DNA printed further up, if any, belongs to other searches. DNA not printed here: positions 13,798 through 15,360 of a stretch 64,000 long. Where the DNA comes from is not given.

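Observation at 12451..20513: Divergent two-arm locus pairing a LapG-like protease / HD-GYP sensor / ExeA-ATPase arm with an OMP / Pro-rich / PEP-CTERM arm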

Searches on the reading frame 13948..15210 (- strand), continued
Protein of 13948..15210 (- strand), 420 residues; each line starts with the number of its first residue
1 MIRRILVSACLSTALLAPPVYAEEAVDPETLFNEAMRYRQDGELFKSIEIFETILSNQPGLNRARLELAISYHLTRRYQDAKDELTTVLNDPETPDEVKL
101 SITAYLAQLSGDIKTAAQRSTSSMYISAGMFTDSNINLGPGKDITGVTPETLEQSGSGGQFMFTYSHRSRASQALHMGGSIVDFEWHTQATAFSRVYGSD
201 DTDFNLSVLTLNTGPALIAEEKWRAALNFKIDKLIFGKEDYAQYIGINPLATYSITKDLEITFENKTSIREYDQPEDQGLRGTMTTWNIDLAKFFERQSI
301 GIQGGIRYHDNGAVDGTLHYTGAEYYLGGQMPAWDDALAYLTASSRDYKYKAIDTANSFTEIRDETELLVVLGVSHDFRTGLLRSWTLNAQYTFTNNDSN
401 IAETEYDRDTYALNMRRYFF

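Call 53: predict_structure(alignment_id=A2)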
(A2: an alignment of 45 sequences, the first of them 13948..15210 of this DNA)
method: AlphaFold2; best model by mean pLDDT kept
length: 420 residues; sequences in the alignment: 45
mean_pLDDT: 87.2   pTM: 0.74
mean pLDDT of the five models: 87.2, 87.1, 86.4, 85.2, 84.0
residues with pLDDT >= 90: 269; 70-90: 106; 50-70: 9; < 50: 36
segments of 3 or more residues with pLDDT < 50: 1-4, 6-25, 140-151
pLDDT, mean of each block of 10 residues (from residue 1): 47 42 58 90 86 89 91 88 94 91 91 78 94 78 39 78 95 77 93 87 85 95 95 91 97 95 98 90 98 95 98 95 98 96 98 89 96 97 95 96 88 93
secondary structure, 60 per line:
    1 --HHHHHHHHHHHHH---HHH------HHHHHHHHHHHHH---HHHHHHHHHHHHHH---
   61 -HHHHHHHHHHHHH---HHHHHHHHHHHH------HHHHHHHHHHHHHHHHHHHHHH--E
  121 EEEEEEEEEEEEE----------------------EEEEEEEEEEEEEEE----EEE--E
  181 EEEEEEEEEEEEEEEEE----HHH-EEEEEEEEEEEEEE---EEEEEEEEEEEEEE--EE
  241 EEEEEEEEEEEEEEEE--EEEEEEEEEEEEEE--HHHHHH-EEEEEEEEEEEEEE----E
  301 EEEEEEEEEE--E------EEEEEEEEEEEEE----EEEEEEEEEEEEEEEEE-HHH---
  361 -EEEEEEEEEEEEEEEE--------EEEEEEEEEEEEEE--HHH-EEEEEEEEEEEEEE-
elements in order: H3-15 H28-40 H44-57 H62-74 H78-89 H96-117 E120-133 E156-170 E175-177 E180-197 E206-219 E223-236 E239-256 E259-272 H275-280 E282-295 E300-310 E320-332 E337-353 E362-377 E386-399 E406-419

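Call 72: search_protein_families(library=ncbifam, proteins=[L020:10612-11304:+, L021:8236-8991:+], max_evalue=0.01)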
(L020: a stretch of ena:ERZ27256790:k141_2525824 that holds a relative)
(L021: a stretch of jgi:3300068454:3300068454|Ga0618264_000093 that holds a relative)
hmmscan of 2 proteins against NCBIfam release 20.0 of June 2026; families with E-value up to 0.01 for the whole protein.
L020:10612-11304:+ (230 aa): 0 families

L021:8236-8991:+ (251 aa): 2 families
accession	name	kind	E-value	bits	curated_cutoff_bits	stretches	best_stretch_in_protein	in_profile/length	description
NF038126.1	PEP_CTERM_FxDxF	subfamily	0.00012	22.4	50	1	131-249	50-165/165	FxDxF family PEP-CTERM protein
NF038129.1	PEP_NF038129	equivalog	0.0026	17.6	65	0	204-249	151-194/194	NF038129 family PEP-CTERM protein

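Call 84: find_encoding_contigs(protein=P0193, flank=10000, max_places=1)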
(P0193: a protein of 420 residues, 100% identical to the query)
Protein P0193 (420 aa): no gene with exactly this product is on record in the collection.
